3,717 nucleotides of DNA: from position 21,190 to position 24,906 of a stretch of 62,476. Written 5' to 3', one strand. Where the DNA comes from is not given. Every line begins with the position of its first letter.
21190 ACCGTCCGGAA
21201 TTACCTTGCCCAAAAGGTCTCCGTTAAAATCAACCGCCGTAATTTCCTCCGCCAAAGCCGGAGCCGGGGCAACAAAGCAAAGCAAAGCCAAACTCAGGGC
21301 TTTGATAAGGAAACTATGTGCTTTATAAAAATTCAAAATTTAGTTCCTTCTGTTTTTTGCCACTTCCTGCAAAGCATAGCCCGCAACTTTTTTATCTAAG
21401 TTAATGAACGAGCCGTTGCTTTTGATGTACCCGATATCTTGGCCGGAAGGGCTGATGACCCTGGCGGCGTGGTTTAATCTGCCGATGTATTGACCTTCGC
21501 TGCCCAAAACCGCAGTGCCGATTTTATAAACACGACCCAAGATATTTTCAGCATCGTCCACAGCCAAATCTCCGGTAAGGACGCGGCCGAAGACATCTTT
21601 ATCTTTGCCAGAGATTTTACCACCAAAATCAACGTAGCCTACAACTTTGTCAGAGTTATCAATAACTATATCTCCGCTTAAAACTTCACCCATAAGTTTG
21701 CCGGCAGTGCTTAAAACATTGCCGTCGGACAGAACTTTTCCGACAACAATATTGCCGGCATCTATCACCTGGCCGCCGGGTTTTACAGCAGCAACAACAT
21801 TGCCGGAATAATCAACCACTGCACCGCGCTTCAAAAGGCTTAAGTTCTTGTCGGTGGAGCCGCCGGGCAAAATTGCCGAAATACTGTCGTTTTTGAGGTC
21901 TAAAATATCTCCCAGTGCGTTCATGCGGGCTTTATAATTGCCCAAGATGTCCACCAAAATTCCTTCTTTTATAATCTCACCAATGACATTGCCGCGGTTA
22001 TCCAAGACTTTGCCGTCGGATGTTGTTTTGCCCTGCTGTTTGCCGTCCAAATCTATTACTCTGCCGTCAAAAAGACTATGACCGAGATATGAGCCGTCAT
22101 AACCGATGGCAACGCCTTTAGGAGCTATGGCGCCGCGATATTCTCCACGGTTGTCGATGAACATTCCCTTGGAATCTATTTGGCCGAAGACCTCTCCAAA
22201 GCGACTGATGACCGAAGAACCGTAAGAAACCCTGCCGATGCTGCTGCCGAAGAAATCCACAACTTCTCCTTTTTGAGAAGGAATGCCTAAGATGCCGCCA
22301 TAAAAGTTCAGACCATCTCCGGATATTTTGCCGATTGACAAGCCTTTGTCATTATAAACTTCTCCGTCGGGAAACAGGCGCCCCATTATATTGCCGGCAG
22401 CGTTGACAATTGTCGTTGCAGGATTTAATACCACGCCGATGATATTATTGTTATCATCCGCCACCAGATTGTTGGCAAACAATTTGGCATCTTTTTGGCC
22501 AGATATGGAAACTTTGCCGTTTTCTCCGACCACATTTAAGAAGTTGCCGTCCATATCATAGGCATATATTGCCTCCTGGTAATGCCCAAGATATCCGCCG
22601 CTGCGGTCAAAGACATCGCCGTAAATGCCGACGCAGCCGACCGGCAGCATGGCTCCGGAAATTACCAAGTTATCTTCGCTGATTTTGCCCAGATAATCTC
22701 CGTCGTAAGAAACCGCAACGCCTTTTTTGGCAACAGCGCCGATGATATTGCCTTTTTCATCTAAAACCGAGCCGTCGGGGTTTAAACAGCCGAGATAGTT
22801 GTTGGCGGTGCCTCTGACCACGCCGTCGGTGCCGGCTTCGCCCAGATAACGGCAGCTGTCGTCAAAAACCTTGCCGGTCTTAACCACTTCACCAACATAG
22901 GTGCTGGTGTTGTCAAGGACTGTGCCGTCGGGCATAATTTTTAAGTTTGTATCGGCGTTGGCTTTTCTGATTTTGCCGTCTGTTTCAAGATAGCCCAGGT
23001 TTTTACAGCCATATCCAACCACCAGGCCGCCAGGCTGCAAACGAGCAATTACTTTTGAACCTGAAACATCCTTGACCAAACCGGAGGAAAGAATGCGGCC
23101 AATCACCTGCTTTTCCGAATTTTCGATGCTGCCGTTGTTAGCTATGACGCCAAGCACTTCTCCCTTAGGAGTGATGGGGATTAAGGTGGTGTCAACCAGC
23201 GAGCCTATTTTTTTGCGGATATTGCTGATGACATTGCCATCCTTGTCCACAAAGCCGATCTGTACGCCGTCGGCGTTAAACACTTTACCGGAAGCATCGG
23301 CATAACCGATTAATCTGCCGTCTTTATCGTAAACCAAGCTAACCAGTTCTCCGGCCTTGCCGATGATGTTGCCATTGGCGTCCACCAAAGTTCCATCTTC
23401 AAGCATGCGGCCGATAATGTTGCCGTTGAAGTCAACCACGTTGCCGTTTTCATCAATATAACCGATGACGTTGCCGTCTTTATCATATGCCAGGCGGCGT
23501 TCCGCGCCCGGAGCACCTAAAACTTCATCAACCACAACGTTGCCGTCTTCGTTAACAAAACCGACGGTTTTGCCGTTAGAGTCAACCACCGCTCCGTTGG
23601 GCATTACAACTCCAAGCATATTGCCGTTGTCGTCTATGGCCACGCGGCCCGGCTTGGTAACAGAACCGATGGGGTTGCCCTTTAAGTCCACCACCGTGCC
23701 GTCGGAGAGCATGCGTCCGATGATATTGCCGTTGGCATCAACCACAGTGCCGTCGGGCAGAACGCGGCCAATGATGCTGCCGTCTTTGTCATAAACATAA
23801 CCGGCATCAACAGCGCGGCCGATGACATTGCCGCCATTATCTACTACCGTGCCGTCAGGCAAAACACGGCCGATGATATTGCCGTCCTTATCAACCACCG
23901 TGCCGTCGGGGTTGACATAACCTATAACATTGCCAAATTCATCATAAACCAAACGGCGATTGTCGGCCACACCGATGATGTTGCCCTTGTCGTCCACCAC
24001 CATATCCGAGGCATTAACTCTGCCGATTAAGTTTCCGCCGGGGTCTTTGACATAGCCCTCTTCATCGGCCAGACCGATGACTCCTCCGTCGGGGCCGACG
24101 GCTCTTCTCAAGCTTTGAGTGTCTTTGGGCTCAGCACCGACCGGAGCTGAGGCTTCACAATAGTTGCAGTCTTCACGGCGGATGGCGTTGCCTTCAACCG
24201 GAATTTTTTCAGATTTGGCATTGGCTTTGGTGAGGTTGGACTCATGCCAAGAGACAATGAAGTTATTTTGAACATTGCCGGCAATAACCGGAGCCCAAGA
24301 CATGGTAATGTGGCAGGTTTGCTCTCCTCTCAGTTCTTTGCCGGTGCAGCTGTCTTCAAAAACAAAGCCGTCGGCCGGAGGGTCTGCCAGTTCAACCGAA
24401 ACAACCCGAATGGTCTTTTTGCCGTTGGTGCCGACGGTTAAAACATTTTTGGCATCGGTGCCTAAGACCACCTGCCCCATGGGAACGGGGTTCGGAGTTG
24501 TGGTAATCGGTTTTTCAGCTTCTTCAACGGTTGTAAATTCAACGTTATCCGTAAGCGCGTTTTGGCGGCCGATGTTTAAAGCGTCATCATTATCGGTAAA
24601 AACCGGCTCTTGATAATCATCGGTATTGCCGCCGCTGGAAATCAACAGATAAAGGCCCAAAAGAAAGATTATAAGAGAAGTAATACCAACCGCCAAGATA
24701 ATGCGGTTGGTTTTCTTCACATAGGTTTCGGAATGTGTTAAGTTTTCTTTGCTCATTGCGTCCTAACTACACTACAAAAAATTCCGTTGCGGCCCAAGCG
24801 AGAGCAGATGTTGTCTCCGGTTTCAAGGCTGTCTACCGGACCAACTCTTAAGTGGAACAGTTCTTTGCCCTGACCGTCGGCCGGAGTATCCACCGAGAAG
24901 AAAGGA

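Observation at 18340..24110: About 5.7 kb of one 17-18-residue repeat spans two adjacent genes: the N-terminal ~1000 aa of VirB10 and a separate 1138-aa protein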

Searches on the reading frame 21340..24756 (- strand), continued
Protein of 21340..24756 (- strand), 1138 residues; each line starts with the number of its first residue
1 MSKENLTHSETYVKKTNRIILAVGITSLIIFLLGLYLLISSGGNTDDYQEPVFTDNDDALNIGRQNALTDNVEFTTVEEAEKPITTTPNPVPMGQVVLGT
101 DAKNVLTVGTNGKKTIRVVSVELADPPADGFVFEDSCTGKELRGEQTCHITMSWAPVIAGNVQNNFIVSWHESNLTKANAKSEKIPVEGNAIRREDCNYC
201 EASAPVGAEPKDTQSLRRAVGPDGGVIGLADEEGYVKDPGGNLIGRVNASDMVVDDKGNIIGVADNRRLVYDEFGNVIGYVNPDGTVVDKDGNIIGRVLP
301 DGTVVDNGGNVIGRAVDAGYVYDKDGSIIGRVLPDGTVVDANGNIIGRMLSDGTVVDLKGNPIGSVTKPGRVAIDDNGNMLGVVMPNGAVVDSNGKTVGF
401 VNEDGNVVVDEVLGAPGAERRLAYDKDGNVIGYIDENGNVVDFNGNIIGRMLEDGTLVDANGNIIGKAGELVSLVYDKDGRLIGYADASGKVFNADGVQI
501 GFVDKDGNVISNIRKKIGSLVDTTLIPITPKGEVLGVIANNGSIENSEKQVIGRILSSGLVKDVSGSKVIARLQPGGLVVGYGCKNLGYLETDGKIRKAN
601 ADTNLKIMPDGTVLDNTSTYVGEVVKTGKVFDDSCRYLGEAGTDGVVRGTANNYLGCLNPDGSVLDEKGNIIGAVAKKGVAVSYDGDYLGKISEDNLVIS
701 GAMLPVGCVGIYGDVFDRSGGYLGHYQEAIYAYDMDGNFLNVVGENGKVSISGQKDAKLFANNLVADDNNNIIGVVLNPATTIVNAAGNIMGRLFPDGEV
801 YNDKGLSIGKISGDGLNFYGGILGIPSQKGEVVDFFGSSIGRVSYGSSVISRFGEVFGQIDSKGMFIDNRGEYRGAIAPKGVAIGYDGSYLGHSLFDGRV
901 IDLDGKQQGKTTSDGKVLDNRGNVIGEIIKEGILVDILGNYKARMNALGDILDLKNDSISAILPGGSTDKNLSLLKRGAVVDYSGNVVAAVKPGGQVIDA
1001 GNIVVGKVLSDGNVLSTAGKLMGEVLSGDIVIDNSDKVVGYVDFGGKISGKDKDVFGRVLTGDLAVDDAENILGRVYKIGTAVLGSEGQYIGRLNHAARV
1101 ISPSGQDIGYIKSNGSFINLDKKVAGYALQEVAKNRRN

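Call 70: find_encoding_contigs(protein=P0173, flank=6000, max_places=1)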
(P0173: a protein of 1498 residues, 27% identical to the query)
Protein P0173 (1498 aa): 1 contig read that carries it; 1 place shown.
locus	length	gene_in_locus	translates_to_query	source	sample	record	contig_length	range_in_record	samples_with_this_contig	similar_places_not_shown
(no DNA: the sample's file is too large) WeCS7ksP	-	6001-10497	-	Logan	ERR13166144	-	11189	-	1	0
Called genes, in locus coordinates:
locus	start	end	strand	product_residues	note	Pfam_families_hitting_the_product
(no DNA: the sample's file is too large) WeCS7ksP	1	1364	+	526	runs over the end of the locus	PF02776:TPP_enzyme_N, PF00205:TPP_enzyme_M, PF02775:TPP_enzyme_C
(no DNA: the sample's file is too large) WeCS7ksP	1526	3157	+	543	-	PF13541:ChlI, PF00158:Sigma54_activat (faint), PF01078:Mg_chelatase, PF07728:AAA_5, PF00493:MCM (weak), PF13335:Mg_chelatase_C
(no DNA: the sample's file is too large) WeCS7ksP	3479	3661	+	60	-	-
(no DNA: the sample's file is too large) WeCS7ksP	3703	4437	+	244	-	PF04335:VirB8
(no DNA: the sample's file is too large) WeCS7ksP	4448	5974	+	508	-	PF03524:CagX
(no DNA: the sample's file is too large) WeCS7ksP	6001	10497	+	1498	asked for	PF12396:DUF3659 (faint), PF21784:Bflower (faint), PF21785:Bflower_2, PF03743:TrbI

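Call 89: list_cluster_members(proteins=[P0139, P0124, P0128, P0133])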
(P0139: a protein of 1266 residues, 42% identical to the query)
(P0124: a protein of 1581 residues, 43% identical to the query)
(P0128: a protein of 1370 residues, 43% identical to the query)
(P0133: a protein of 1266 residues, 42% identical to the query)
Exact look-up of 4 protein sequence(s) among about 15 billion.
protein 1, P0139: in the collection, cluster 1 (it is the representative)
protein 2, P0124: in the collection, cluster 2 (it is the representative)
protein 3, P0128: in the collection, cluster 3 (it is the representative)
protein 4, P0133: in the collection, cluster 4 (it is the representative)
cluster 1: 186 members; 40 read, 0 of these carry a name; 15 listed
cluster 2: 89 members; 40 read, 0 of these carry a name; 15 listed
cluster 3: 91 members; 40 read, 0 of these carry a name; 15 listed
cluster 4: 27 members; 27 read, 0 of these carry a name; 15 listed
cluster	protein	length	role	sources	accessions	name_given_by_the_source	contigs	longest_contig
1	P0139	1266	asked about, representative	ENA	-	-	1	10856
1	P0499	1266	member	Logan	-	-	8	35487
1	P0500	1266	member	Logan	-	-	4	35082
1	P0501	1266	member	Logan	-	-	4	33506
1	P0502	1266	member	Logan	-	-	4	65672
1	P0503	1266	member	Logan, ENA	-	-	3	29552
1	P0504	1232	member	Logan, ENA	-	-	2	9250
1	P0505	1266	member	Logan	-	-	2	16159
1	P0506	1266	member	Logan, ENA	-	-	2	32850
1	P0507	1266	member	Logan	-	-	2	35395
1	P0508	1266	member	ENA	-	-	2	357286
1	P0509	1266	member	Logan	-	-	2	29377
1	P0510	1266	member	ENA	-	-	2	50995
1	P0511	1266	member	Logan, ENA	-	-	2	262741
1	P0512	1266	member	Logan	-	-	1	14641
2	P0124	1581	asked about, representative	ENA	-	-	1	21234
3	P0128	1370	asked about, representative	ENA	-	-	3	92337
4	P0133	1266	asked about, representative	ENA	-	-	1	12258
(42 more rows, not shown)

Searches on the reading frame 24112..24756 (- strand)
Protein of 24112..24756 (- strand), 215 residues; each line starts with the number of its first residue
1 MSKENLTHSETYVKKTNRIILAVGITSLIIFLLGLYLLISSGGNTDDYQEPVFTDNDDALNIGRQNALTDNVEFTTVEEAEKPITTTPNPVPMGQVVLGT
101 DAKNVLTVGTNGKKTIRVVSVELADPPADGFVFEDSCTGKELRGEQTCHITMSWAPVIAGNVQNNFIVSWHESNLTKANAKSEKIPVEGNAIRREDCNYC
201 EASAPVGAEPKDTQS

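Call 76: search_protein_representatives(protein=window:24112-24756:-)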
Query: 215 residues. Proteins with E-value up to 0.001 (for the whole library): 763; up to 1e-10: 153; up to 1e-30: 24. The best 150 are listed.
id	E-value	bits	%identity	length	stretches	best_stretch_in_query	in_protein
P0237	1.8e-84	298.8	64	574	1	1-203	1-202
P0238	4.1e-84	297.6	65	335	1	2-204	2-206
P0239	6.0e-81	287.3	63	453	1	1-202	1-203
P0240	7.1e-81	287.0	62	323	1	4-210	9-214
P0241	2.9e-80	285.1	61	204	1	1-197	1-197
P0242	1.5e-74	266.4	22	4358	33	87-171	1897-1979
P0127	5.2e-74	264.6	62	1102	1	1-201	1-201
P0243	2.9e-61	223.0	29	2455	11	69-173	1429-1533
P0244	3.0e-61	223.0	65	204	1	48-203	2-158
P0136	2.4e-58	213.5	51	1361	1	1-205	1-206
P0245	7.0e-50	185.8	72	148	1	93-202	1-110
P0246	2.3e-48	180.8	56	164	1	3-151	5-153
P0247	5.5e-48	179.6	49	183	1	1-179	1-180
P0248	1.3e-47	178.4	45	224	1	29-207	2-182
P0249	4.2e-45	170.2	55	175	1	1-166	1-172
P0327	1.4e-13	67.2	28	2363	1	4-203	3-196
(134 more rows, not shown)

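Call 79: find_homologous_proteins(query=P0327, max_evalue=1e-10)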
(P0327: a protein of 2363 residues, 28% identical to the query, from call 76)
Query P0327 (2363 aa): 196 proteins with E <= 1e-10 among 8000 candidates; the best 120 are listed.
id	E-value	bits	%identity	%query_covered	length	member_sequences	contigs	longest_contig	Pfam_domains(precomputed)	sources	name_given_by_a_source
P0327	0.0e+0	5225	100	100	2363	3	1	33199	PF21784.4,PF12396.15,PF21785.4,PF03743.20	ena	-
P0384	0.0e+0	5174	91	83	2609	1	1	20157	PF21784.4,PF12396.15,PF21785.4,PF03743.20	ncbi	-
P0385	0.0e+0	4467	85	79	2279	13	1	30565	PF21784.4,PF12396.15,PF21785.4,PF03743.20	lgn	-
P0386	0.0e+0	3659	70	79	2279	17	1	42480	PF21784.4,PF12396.15,PF21785.4,PF03743.20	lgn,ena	-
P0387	0.0e+0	3549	69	79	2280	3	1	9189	PF21784.4,PF12396.15,PF21785.4,PF03743.20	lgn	-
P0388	0.0e+0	2846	60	76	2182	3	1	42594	PF21784.4,PF12396.15,PF21785.4,PF03743.20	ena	-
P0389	0.0e+0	2834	61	75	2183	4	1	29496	PF21784.4,PF12396.15,PF21785.4,PF03743.20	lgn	-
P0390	0.0e+0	2830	57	77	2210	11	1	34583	PF21784.4,PF12396.15,PF21785.4,PF03743.20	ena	-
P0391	0.0e+0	2812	61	75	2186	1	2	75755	PF21784.4,PF21785.4,PF03743.20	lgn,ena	-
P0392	0.0e+0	2801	60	75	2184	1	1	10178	PF21784.4,PF21785.4,PF03743.20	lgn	-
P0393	0.0e+0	2798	53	100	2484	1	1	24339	PF21784.4,PF05593.20,PF12396.15,PF21785.4,PF03743.20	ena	-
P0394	0.0e+0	2794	60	75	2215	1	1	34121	PF21784.4,PF21785.4,PF03743.20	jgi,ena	-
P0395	0.0e+0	2677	57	76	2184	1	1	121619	PF21784.4,PF21785.4,PF03743.20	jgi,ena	-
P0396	0.0e+0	2646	56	76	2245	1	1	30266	PF21784.4,PF12396.15,PF21785.4,PF03743.20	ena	-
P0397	0.0e+0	2613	54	75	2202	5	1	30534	PF21784.4,PF12396.15,PF21785.4,PF03743.20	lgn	-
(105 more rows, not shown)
